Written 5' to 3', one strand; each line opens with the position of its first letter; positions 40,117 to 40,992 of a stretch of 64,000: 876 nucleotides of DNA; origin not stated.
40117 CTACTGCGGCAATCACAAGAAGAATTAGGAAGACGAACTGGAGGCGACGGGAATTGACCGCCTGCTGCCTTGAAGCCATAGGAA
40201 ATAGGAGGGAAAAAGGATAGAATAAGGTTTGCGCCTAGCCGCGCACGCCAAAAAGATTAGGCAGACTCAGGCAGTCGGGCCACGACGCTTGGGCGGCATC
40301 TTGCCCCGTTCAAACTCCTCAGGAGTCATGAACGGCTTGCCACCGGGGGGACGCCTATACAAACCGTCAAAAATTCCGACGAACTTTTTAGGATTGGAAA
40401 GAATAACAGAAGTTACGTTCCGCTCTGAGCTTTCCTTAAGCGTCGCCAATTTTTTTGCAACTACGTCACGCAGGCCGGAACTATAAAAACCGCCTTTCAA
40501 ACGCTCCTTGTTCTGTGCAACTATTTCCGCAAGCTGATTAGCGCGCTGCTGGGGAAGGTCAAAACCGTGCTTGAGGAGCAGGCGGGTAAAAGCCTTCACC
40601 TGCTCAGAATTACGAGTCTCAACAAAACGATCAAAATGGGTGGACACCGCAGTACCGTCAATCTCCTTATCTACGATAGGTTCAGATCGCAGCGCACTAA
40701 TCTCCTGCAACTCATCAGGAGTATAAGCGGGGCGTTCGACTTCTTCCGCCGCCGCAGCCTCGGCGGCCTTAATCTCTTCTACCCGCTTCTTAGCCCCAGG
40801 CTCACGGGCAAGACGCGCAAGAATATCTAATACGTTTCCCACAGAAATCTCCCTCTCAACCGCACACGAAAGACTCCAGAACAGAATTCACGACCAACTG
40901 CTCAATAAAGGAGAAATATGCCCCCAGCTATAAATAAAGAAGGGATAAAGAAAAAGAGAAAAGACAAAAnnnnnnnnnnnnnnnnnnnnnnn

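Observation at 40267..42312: Tandem triplication of a 191-aa gene with identical ends, divergent centres and a fossil of the duplication breakpoint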

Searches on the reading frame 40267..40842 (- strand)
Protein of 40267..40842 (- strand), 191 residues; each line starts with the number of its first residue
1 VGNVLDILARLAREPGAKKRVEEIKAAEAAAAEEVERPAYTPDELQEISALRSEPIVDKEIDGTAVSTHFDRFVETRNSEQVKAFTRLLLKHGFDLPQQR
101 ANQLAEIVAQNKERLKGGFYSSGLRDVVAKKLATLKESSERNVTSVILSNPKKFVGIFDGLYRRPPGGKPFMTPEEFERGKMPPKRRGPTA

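Call 10: search_protein_families(library=pfam, proteins=[window:40267-40842:-], max_evalue=0.01)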
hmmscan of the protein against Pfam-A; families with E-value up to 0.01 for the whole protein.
window:40267-40842:- (191 aa): 0 families

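Call 13: find_homologous_proteins(query=A1, max_evalue=0.001)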
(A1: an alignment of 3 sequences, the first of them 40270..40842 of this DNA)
Query A1 (3 sequences) (191 aa, profile of the alignment): 15 proteins with E <= 0.001 among 5908 candidates.
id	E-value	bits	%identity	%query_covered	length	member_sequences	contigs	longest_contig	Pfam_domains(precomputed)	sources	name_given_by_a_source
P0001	1.8e-112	392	69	100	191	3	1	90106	-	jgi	-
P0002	4.1e-112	391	100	100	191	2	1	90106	-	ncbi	ncbi:MAG: hypothetical protein WCX64_00215 [Candidatus Micrarchaeia archaeon]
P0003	8.2e-96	337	71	81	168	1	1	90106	-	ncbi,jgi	ncbi:MAG: hypothetical protein WCX64_00225 [Candidatus Micrarchaeia archaeon]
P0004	2.5e-90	320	64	100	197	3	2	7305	-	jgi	-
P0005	6.2e-87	308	63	81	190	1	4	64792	-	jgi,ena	-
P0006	5.8e-85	302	55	100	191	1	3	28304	-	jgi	-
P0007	9.0e-85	301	58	89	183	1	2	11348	-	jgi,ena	-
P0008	5.9e-84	299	57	88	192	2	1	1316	-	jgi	-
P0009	7.3e-83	295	62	87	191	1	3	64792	-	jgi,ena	-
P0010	2.0e-77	277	60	81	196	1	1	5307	-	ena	-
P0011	3.5e-76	273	65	100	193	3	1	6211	-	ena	-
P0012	1.6e-72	261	58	75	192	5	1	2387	-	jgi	jgi:hypothetical protein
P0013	4.7e-70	253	51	81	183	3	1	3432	-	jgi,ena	-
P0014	1.2e-60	223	50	81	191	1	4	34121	-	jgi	-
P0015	7.9e-35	139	53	46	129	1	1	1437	-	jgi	jgi:hypothetical protein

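Call 16: find_encoding_contigs(protein=P0005, flank=10000, max_places=4)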
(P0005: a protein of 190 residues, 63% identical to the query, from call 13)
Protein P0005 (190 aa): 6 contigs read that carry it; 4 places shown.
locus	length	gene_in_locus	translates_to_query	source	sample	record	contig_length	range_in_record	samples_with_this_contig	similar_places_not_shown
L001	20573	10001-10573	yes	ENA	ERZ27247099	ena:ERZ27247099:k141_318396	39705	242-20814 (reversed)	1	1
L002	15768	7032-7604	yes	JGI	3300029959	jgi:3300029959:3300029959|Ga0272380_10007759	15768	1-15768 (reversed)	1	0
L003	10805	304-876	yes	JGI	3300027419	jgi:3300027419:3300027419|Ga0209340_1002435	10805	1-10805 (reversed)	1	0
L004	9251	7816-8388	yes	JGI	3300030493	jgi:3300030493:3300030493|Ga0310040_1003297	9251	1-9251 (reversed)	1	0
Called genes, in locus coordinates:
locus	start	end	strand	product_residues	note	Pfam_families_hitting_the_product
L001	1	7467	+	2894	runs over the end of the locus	PF13620:CarboxypepD_reg, PF17802:SpaA (faint), PF24025:Ig_DR_A0283-like (faint)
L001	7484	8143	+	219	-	-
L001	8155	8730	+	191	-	-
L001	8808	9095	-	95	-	-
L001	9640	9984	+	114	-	-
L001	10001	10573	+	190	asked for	-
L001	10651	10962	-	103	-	-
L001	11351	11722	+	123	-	-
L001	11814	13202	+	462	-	-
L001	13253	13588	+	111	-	-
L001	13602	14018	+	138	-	PF04242:DUF424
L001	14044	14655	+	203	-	-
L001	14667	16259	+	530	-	-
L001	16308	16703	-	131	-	-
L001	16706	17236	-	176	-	PF01909:NTP_transf_2 (weak), PF18765:Polbeta (weak)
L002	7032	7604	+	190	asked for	-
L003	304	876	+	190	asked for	-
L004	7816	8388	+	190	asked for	-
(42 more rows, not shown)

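Call 17: find_encoding_contigs(protein=P0014, flank=10000, max_places=4)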
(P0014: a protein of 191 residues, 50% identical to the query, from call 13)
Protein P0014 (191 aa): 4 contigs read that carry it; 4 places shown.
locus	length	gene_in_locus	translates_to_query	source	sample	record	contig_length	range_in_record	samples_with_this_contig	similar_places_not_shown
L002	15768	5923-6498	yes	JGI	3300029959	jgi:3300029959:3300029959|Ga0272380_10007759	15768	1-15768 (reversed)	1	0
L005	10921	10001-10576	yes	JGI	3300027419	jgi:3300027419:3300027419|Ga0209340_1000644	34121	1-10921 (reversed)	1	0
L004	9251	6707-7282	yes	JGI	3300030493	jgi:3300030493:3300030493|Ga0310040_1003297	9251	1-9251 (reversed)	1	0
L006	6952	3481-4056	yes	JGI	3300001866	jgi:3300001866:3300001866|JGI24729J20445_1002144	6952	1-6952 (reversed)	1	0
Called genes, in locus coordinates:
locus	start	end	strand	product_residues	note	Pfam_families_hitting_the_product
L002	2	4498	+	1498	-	?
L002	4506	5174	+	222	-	-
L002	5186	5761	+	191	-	-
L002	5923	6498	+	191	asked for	-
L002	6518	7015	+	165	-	-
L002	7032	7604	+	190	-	-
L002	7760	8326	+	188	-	-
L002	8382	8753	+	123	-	-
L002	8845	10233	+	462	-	-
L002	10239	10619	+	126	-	-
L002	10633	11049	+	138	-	PF04242:DUF424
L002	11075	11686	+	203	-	-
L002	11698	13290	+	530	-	-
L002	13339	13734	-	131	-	-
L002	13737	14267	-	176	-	PF01909:NTP_transf_2 (weak), PF18765:Polbeta (weak)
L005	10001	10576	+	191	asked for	-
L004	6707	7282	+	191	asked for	-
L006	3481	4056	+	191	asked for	-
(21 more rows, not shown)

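Call 23: find_encoding_contigs(protein=P0006, flank=8000, max_places=3)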
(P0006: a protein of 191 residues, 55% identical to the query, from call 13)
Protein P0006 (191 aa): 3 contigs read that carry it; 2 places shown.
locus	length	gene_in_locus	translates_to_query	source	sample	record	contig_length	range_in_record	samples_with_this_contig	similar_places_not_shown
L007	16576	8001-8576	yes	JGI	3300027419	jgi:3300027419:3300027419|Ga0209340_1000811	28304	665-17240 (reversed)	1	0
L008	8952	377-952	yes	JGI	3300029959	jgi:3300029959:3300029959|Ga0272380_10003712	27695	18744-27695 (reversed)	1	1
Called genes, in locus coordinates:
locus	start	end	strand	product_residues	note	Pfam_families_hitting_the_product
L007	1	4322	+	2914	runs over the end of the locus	-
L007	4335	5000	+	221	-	-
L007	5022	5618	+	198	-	-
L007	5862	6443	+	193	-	-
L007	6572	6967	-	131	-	-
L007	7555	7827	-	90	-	-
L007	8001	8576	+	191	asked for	-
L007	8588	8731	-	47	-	-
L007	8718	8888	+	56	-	-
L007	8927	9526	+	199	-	-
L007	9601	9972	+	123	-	-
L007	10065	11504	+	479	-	-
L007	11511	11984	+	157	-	-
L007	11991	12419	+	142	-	PF04242:DUF424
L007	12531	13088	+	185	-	-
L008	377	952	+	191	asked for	-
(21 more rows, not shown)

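Call 24: find_encoding_contigs(protein=P0004, flank=8000, max_places=3)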
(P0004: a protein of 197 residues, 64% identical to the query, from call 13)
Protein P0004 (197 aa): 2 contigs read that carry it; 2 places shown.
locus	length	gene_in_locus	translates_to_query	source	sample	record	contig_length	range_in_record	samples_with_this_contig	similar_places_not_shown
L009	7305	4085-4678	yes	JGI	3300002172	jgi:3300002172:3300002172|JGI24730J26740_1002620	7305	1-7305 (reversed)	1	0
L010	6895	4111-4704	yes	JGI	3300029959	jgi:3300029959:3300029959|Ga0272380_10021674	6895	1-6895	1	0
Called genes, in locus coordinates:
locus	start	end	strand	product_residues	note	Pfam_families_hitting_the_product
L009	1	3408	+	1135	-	?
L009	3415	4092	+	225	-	-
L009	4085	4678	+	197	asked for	-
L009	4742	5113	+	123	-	-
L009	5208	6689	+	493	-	-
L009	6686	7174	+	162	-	-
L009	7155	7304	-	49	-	?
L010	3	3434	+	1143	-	?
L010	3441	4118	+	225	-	-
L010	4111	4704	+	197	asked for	-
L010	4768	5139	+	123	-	-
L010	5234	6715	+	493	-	-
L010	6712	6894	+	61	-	?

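Call 25: find_encoding_contigs(protein=P0011, flank=8000, max_places=3)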
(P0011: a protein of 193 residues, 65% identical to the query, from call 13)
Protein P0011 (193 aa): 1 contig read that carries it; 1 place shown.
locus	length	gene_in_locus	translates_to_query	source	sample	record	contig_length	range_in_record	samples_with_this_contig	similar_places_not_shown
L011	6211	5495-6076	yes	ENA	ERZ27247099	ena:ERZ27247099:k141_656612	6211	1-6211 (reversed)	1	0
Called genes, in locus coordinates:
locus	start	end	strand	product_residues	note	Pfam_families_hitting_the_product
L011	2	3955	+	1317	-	?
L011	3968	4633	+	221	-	-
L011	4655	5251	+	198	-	-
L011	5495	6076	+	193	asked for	-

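Call 28: predict_structure(alignment_id=A2)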
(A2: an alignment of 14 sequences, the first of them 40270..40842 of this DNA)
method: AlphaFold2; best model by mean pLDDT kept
length: 191 residues; sequences in the alignment: 14
mean_pLDDT: 78.9   pTM: 0.72
mean pLDDT of the five models: 78.9, 77.9, 77.7, 77.1, 76.7
residues with pLDDT >= 90: 55; 70-90: 86; 50-70: 34; < 50: 16
segments of 3 or more residues with pLDDT < 50: 28-34, 187-191
pLDDT, mean of each block of 10 residues (from residue 1): 56 54 53 61 89 86 89 92 94 92 93 88 86 83 90 87 71 85 57 32
secondary structure, 60 per line:
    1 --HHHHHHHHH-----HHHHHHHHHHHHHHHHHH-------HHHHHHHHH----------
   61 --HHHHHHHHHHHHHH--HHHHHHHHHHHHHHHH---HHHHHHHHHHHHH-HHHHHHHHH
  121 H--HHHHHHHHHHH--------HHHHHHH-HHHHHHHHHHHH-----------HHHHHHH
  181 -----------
elements in order: H3-11 H17-34 H42-50 H63-76 H79-94 H98-110 H112-121 H124-134 H143-149 H151-162 H174-180
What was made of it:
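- The AlphaFold model is all-alpha: pLDDT 78.9, pTM 0.72, with low confidence at the extreme ends (call 28).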

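Call 29: search_protein_representatives(alignment_id=A2)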
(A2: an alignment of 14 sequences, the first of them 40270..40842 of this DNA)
Query: 14 sequences, 191 profile positions. Proteins with E-value up to 0.001 (for the whole library): 7; up to 1e-10: 6; up to 1e-30: 6. The best 7 are listed.
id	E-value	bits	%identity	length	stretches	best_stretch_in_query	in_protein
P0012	9.5e-95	332.3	-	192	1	1-191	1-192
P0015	8.6e-58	211.7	-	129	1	1-129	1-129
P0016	2.2e-48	181.1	-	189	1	1-191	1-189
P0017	7.6e-37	143.4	-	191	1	5-191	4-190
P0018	3.9e-35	137.8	-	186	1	8-179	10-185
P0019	5.4e-35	137.4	-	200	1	19-191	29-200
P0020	1.2e-05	41.6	-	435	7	97-115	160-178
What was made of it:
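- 15 clusters at 90% identity among 5.8e9 proteins, and 6 real clusters at 50% identity among 1.84e9 (calls 13, 29).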

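Call 34: fold_search(model_id=the predicted structure, library=pdb)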
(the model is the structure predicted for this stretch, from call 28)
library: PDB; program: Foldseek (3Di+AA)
matches with E <= 10: 27; with E <= 0.001: 0
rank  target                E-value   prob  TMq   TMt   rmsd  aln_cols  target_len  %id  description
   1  1bvy_B                2.1e+00  0.03  0.13  0.08  19.2       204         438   15  COMPLEX OF THE HEME AND FMN-BINDING DOMAINS OF THE CYTOCHROME P450(BM-3) (released 1999-02-23)
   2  4krc_B                2.6e+00  0.04  0.16  0.17  15.5       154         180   14  Crystal Structure of Pho85-Pcl10-ATP-gamma-S Complex (released 2013-09-18)
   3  7oy2_B                3.7e+00  0.02  0.15  0.09  13.3       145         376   14  High resolution structure of cytochrome bd-II oxidase from E. coli (released 2021-12-15)
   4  8iom                  4.3e+00  0.05  0.19  0.19  12.2       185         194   14  Crystal structure of the carboxy-terminal channel-forming domain of Colicin Ib (released 2023-04-05)
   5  7wkh                  4.5e+00  0.04  0.18  0.20  13.8       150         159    9  the grass carp IFNa (released 2022-02-02)
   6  1y10_C                4.5e+00  0.03  0.16  0.10  16.6       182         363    8  Mycobacterial adenylyl cyclase Rv1264, holoenzyme, inhibited state (released 2005-05-24)
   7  8oi2_B                4.5e+00  0.01  0.13  0.07  18.0       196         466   12  Crystal structure of Alb1 megabody in complex with human serum albumin (released 2024-04-03)
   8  9jqa_B                5.2e+00  0.12  0.26  0.33   7.1       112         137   12  Cryo-EM Structure of Fructose Dehydrogenase Variant from Gluconobacter japonicus Truncating Heme 1c and C-Terminal Hyd (released 2025-08-06)
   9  5ng6_A                5.7e+00  0.01  0.12  0.04  23.6       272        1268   11  Crystal structure of FnCas12a bound to a crRNA (released 2017-06-14)
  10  8hnv_A                6.0e+00  0.04  0.22  0.09  13.6       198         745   14  CryoEM structure of HpaCas9-sgRNA-dsDNA in the presence of AcrIIC4 (released 2023-07-19)
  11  6e9o_B                6.0e+00  0.03  0.18  0.11  14.7       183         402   14  E. coli D-galactonate:proton symporter mutant E133Q in the outward substrate-bound form (released 2019-05-22)
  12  9nst_A                7.3e+00  0.02  0.14  0.11  14.6       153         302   13  Bacterial Pictet-Spenglerase KslB in complex with product of L-Trp and a-ketoglutaric acid (released 2025-04-23)
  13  3piv_A                7.6e+00  0.03  0.16  0.18  12.5       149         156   11  Zebrafish interferon 1 (released 2011-07-20)
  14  1bge_B                7.6e+00  0.01  0.13  0.14  17.2       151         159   15  CRYSTAL STRUCTURE OF CANINE AND BOVINE GRANULOCYTE-COLONY STIMULATING FACTOR (G-CSF) (released 1993-10-31)
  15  1s20_G                8.0e+00  0.15  0.19  0.11   6.6        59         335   25  A novel NAD binding protein revealed by the crystal structure of E. Coli 2,3-diketogulonate reductase (YiaK) NORTHEAST (released 2004-01-20)
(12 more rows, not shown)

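Call 36: search_protein_families(library=phrogs, proteins=[window:40270-40842:-], max_evalue=0.01)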
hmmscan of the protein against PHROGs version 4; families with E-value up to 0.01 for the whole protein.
window:40270-40842:- (191 aa): 0 families

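Call 37: search_protein_families(library=ncbifam, proteins=[window:40270-40842:-], max_evalue=0.01)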
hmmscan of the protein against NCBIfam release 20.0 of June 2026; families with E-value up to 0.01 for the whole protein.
window:40270-40842:- (191 aa): 0 families

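Call 45: find_related_loci(query=A2, collection=genome_contigs, flank=6000)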
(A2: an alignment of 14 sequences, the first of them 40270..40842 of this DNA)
Query A2 (191 aa) in genome_contigs; peptide patterns used: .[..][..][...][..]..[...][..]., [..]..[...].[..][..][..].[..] (x = any residue, [..] = any of these).
52 stretches matched a pattern, but none encodes a relative of the query by tblastn (E <= 1e-3).
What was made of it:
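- Tried and rejected: The scan of GTDB species representatives found no relatives (call 45).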

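Call 46: find_related_loci(query=A2, collection=metagenome_contigs, flank=5000)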
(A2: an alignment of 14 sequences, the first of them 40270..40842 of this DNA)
Query A2 (191 aa) in metagenome_contigs; peptide patterns used: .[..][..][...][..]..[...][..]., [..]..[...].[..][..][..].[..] (x = any residue, [..] = any of these).
113 stretches matched a pattern; 12 encode a relative of the query (tblastn E <= 1e-3); 10 distinct loci.
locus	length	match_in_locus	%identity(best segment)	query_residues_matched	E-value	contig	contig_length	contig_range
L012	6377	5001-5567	66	1-190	6e-79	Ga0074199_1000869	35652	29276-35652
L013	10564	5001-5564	64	1-191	2e-78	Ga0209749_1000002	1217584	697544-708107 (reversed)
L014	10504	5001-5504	62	25-191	2e-71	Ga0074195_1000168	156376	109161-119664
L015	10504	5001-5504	62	25-191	2e-71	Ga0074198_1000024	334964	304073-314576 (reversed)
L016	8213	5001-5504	62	25-191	2e-71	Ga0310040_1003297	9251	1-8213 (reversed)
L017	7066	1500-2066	55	1-191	2e-69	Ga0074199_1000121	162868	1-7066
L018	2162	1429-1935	58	24-191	6e-69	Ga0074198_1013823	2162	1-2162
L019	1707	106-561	60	37-191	2e-62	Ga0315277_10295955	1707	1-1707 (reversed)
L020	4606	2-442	56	42-191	1e-52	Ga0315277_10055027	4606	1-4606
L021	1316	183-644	51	38-191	1e-53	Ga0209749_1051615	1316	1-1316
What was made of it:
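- Checked: Equivalent arrays occur on related Micrarchaeia contigs from several other samples and assemblies (calls 16, 17, 23-25, 46).
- The single-copy version lies on a 1.2-Mb contig (call 46). Homologous arrays were recovered repeatedly in independent samples (calls 16, 17, 23-25, 46).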

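Call 50: search_solved_structures(query=A2, max_evalue=10)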
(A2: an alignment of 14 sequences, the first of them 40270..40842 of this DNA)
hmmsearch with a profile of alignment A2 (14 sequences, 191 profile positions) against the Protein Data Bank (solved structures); distinct sequences matched with E-value up to 10: 2.
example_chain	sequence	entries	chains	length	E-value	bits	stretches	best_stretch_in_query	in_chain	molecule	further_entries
2e2n_A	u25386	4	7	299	0.23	14.6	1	70-126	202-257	HEXOKINASE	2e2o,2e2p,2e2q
4ozu_A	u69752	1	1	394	1.1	12.3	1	146-187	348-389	Coronin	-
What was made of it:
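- On Any curated protein family (Pfam-A, NCBIfam, PHROGs) or solved/predicted fold (PDB, BFVD): The best PDB profile match has E = 0.23 (call 50).
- Tried and rejected: The PDB profile search gave nothing better than E = 0.23 (call 50).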

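Call 52: fold_search(model_id=the predicted structure, library=viral)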
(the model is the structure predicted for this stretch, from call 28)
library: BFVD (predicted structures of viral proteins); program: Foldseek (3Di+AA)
matches with E <= 10: 69; with E <= 0.001: 0
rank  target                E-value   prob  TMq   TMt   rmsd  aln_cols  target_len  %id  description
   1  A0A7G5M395            1.9e+00  0.04  0.13  0.13  17.9       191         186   17  (no name in the UniProt tables at hand)
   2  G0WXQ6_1              2.1e+00  0.02  0.13  0.04  20.2       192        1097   16  Replicase [Soybean cyst nematode associated northern cereal mosaic virus]
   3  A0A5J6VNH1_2          3.2e+00  0.02  0.15  0.06  15.0       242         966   10  Uncharacterized protein [Megaviridae environmental sample]
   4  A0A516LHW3            3.2e+00  0.02  0.13  0.04  21.1       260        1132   15  (no name in the UniProt tables at hand)
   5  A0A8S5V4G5            3.7e+00  0.06  0.17  0.04  17.3       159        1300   13  Tail tape measure protein [Siphoviridae sp. ct87j35]
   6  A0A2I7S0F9            3.9e+00  0.03  0.16  0.07  17.8       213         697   11  (no name in the UniProt tables at hand)
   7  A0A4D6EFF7            4.3e+00  0.05  0.18  0.18  12.2       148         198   11  Uncharacterized protein [Pandoravirus celtis]
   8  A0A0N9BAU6            4.3e+00  0.02  0.15  0.05  23.2       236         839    8  Minor tail protein [Lactococcus phage GE1]
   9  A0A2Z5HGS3            4.8e+00  0.06  0.17  0.25  12.5       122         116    8  (no name in the UniProt tables at hand)
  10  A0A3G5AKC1            4.8e+00  0.06  0.21  0.23  14.7       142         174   13  Uncharacterized protein [Solumvirus sp.]
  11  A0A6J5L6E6            5.0e+00  0.08  0.25  0.32   8.8       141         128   16  Uncharacterized protein [uncultured Caudovirales phage]
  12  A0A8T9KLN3            5.2e+00  0.09  0.22  0.06  12.4       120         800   12  (no name in the UniProt tables at hand)
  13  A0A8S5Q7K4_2          5.2e+00  0.03  0.17  0.04  20.4       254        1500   12  Large polyvalent protein-associated domain-containing protein [Podoviridae sp. ctJaJ36]
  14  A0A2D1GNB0            5.2e+00  0.02  0.17  0.15  19.9       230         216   13  (no name in the UniProt tables at hand)
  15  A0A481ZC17            5.5e+00  0.04  0.18  0.24  13.3       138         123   11  Uncharacterized protein [Pithovirus LCPAC403]
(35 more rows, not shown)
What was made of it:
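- On Any curated protein family (Pfam-A, NCBIfam, PHROGs) or solved/predicted fold (PDB, BFVD): The best Foldseek match has E = 2.1 in PDB and 1.9 in BFVD (calls 34, 52).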
